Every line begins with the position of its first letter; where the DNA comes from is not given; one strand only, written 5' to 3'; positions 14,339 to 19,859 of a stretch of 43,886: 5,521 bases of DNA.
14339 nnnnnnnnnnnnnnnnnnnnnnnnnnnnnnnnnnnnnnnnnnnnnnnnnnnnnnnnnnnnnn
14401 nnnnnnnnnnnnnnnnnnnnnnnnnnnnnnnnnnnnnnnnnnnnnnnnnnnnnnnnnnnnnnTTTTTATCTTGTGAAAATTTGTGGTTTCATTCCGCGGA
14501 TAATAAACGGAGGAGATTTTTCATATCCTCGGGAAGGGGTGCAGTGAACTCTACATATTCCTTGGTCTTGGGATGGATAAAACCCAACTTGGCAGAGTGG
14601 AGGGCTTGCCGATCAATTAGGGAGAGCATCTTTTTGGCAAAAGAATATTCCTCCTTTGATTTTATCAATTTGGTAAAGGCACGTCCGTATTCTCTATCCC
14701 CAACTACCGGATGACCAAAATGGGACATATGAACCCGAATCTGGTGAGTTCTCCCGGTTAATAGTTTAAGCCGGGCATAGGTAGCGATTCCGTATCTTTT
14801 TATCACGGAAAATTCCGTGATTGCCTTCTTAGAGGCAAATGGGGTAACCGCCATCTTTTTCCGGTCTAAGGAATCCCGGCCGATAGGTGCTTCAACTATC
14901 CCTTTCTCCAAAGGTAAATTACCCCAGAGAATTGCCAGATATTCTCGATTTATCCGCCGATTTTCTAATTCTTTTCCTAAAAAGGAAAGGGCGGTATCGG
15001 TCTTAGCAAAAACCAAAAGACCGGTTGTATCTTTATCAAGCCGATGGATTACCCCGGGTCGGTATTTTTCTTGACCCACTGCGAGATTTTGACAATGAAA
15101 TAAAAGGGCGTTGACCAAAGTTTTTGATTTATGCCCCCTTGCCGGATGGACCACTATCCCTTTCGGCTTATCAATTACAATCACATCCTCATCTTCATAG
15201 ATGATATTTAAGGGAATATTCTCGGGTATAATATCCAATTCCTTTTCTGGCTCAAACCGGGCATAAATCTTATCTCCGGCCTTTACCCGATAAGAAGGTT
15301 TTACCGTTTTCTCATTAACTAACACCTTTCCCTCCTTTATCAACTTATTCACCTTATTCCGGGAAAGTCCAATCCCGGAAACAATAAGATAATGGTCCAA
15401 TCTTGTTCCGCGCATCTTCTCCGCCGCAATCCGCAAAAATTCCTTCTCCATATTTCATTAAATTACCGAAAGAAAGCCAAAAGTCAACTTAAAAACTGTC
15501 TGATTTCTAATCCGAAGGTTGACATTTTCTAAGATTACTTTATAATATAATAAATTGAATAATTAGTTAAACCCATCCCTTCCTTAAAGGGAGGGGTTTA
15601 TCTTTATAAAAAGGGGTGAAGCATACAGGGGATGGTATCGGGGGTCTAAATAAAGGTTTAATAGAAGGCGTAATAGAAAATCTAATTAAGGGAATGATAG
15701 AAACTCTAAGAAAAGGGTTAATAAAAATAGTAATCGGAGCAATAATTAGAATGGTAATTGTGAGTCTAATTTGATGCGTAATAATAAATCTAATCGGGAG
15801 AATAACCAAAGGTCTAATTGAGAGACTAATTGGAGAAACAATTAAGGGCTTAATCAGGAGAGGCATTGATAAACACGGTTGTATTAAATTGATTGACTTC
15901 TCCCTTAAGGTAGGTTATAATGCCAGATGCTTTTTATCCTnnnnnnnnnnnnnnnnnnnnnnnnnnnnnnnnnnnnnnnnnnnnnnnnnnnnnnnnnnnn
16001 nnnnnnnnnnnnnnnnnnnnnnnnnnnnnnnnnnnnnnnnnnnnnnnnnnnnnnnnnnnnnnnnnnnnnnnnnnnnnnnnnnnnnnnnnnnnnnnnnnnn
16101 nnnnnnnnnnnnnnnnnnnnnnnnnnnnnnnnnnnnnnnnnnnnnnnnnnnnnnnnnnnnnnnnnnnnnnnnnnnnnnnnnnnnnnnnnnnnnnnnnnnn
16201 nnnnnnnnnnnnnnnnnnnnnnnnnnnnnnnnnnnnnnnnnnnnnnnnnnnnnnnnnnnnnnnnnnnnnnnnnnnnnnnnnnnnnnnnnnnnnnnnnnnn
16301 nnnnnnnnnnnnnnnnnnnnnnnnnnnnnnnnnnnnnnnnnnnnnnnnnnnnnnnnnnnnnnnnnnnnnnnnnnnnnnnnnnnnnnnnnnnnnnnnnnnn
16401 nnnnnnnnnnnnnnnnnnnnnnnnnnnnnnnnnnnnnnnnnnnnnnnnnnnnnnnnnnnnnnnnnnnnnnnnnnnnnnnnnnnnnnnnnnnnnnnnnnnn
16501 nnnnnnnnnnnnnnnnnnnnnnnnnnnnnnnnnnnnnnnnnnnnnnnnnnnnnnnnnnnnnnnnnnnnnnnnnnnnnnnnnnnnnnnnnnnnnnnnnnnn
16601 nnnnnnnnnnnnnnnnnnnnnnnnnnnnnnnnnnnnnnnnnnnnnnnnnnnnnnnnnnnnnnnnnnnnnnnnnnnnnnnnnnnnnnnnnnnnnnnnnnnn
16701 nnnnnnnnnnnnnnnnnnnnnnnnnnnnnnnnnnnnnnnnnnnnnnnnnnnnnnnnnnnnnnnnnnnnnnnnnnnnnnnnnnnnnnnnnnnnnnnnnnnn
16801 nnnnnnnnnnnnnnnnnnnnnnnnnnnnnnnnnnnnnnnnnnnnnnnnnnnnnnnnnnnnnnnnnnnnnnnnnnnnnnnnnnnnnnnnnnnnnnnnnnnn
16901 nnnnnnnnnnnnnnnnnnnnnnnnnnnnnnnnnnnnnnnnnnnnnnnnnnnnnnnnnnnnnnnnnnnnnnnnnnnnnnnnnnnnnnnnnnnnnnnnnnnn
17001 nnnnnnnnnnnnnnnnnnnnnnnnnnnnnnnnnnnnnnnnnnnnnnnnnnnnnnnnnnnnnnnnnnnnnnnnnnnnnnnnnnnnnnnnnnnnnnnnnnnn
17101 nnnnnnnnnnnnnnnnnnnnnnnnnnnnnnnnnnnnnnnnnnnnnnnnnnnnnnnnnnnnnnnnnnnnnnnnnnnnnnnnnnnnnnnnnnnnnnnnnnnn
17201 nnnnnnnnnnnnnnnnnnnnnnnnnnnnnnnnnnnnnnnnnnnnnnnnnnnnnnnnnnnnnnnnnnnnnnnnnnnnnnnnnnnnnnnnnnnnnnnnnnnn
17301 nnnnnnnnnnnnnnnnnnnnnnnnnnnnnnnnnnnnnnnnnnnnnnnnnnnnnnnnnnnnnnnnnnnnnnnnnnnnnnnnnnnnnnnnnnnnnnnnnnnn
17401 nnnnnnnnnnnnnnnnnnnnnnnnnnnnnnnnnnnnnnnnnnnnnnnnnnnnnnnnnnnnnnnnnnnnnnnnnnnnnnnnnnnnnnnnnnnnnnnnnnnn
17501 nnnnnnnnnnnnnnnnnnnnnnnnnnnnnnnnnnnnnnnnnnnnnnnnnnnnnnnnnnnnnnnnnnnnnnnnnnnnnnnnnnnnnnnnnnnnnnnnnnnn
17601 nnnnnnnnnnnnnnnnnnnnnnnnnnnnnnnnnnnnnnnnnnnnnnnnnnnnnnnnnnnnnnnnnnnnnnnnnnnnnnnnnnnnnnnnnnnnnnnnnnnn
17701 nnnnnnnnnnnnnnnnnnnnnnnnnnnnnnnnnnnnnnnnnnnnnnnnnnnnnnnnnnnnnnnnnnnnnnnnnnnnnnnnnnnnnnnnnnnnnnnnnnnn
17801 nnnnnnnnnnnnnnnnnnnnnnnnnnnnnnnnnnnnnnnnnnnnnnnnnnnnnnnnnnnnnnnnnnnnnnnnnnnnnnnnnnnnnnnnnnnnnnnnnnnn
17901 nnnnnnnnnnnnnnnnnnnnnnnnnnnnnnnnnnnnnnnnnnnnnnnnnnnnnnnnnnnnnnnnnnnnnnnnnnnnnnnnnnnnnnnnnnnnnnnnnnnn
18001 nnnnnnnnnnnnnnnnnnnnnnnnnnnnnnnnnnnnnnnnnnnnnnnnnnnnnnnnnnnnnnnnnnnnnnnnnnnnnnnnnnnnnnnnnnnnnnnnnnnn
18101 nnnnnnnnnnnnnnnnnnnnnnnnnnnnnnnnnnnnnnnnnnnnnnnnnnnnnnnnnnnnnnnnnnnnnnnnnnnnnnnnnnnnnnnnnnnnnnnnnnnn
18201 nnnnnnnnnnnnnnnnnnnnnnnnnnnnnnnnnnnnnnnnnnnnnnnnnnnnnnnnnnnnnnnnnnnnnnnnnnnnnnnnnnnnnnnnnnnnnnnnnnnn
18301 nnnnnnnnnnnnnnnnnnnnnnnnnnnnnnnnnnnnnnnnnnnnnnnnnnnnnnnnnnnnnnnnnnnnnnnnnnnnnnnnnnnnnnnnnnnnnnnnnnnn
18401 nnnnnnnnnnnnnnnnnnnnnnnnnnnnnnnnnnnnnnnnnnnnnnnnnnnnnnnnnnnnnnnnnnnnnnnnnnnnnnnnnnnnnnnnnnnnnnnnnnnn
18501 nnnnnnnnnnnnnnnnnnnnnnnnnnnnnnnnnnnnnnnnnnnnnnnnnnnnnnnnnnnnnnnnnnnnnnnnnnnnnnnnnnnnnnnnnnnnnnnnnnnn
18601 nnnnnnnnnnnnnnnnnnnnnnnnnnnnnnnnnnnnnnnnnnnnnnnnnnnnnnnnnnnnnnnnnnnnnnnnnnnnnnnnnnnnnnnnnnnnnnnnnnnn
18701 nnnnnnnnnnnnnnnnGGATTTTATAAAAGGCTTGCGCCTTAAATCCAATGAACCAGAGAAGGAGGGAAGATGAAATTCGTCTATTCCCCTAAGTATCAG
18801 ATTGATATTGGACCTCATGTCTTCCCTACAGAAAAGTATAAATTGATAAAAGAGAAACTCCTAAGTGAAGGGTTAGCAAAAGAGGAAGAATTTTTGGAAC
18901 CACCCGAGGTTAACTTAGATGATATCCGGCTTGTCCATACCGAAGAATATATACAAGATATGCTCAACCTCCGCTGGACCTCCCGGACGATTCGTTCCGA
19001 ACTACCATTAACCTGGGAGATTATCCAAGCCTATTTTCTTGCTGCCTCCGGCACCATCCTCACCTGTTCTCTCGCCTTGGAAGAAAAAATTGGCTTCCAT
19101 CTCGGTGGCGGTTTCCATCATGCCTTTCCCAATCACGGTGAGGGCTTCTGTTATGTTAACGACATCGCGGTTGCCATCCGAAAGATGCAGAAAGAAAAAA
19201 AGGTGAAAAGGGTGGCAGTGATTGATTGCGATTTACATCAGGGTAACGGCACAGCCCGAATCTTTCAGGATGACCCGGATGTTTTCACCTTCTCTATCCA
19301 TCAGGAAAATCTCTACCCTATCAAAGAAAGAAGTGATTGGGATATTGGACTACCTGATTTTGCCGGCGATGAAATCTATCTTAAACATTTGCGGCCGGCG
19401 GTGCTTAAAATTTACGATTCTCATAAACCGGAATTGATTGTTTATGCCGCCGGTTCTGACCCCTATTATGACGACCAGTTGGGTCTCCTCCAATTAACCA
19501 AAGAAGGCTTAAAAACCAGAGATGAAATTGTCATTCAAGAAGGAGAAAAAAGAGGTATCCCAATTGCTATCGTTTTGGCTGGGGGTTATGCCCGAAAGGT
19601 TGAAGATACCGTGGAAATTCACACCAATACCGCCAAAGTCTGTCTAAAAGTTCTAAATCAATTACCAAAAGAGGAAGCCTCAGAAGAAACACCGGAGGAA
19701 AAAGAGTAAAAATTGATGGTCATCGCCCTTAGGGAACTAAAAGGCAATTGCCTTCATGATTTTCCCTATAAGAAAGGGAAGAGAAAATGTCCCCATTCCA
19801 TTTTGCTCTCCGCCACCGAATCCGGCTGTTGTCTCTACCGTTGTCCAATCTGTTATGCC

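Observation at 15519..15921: Orphan consensus promoter, strong hairpin and 19 perfectly phased 12-nt TAAT units in the rluD / 929-aa-gene spacer, with no gene to explain them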

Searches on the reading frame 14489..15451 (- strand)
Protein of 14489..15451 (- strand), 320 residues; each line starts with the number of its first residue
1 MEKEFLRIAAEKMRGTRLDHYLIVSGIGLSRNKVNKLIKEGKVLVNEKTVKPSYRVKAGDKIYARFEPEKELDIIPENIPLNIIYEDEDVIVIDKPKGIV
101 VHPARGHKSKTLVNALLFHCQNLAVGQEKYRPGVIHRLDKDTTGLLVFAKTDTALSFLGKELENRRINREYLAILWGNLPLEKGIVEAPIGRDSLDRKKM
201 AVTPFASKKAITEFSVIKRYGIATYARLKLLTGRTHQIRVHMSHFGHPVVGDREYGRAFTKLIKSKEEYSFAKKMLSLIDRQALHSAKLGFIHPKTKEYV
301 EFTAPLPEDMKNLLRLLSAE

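Call 14: find_encoding_contigs(protein=window:14489-15451:-, flank=6000, max_places=10)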
Protein window:14489-15451:- (320 aa): 2 contigs read that carry it; 2 places shown.
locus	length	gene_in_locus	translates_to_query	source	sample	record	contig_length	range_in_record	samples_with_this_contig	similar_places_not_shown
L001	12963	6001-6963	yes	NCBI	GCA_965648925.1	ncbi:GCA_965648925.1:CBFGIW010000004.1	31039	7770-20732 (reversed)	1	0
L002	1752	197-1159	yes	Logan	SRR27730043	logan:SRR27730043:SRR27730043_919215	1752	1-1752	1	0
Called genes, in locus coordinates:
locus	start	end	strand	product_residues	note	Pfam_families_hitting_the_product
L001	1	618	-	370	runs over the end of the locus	PF13439:Glyco_transf_4, PF13579:Glyco_trans_4_4, PF00534:Glycos_transf_1, PF13692:Glyco_trans_1_4, PF13524:Glyco_trans_1_2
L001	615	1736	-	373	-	-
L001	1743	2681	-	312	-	PF00850:Hist_deacetyl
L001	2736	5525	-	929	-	PF02985:HEAT (faint), PF13646:HEAT_2 (weak)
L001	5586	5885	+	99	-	-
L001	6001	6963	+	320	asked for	PF01479:S4, PF00849:PseudoU_synth_2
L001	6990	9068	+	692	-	PF01751:Toprim, PF01131:Topoisom_bac, PF01396:Zn_ribbon_Top1, PF06677:Auto_anti-p27 (faint), PF06906:DUF1272 (faint), PF24029:DUF7340 (faint), PF01396:Zn_ribbon_Top1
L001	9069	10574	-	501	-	PF22694:CtpB_N-like, PF00595:PDZ, PF13180:PDZ_2, PF17820:PDZ_6, PF03572:Peptidase_S41, PF28547:CHD_PDZ-protease (faint)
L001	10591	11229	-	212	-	PF02223:Thymidylate_kin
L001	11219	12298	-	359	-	PF01658:Inos-1-P_synth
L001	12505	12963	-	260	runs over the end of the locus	PF10502:Peptidase_S26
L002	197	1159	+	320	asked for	PF01479:S4, PF00849:PseudoU_synth_2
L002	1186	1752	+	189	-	?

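Call 15: search_protein_families(library=pfam, proteins=[window:14489-15451:-])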
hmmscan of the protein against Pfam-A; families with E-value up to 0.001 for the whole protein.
window:14489-15451:- (320 aa): 2 families
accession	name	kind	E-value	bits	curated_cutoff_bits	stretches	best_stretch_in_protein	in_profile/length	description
PF00849.27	PseudoU_synth_2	-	1.6e-31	110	26.8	1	89-244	1-152/152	RNA pseudouridylate synthase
PF01479.30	S4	-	3.6e-13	49.4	22.8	1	17-62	2-48/48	S4 domain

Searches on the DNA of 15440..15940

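Call 58: search_rna_families(source=window, start=15440, end=15940, threshold=evalue, max_evalue=10)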
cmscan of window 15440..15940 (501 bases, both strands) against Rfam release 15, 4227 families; matches with E-value up to 10: 12.
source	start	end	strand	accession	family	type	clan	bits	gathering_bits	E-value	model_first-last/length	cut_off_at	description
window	15509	15599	-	RF01774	rpsL_ricks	Cis-reg; leader;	-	21.2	60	6.1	1-131/131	no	Rickettsia rpsL leader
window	15547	15600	+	RF01822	RsaJ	Gene; sRNA;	-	20.8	100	0.0089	227-287/287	no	RNA Staph. aureus A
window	15500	15608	+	RF01771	rnk_leader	Cis-reg; leader;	-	20.7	50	0.5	1-109/109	no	Enterobacteria rnk leader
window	15492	15607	+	RF00515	PyrR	Cis-reg;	-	19.6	54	2.8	1-115/115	no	PyrR binding site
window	15533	15607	+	RF02371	PyrG_leader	Cis-reg; leader;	-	19.5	65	4.9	1-78/78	no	PyrG leader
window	15539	15626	+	RF01606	plasmodium_snoR31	Gene; snRNA; snoRNA; HACA-box;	-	19.4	60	4.7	1-145/145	no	small nucleolar RNA snoR31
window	15518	15603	+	RF02495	ohsC_RNA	Gene; antitoxin;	-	19.3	50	2.2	1-77/77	no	Oppression of Hydrophobic ORF by sRNA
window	15506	15608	+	RF01772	rnk_pseudo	Cis-reg; leader;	-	18.1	55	1.5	1-108/108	no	Pseudomonas rnk leader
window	15544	15613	-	RF00768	MIR405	Gene; miRNA;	-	16.1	102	8.8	1-83/83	no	MIR405 microRNA precursor family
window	15494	15611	+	RF00557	L10_leader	Cis-reg; leader;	-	15.5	44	4.1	1-138/138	no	Ribosomal protein L10 leader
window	15462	15538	-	RF03608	mir-9440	Gene; miRNA;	-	15.3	80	3.1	1-67/67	no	mir-9440 microRNA precursor family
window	15564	15685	+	RF01087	PK-repZ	Cis-reg;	-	12.6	44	3.2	1-150/150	no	Pseudoknot of the regulatory region of the repZ gene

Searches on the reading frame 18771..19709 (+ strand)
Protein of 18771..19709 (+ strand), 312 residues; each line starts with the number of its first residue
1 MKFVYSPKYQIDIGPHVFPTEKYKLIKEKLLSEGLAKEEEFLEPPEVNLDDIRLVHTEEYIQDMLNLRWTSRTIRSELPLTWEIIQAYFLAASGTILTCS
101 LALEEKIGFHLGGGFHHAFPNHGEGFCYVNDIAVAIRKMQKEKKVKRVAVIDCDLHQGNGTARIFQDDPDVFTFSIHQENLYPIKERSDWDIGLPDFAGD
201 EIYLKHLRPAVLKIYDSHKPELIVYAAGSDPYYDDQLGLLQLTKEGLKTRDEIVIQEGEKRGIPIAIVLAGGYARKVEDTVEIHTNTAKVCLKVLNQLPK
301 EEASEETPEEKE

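Call 89: search_protein_families(library=pfam, proteins=[window:18771-19709:+], max_evalue=0.00001)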
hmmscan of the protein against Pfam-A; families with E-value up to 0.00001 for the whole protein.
window:18771-19709:+ (312 aa): 1 family
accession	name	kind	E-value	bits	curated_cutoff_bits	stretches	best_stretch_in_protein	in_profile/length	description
PF00850.24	Hist_deacetyl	-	7.3e-63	213.1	27.9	1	16-285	1-295/298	Histone deacetylase domain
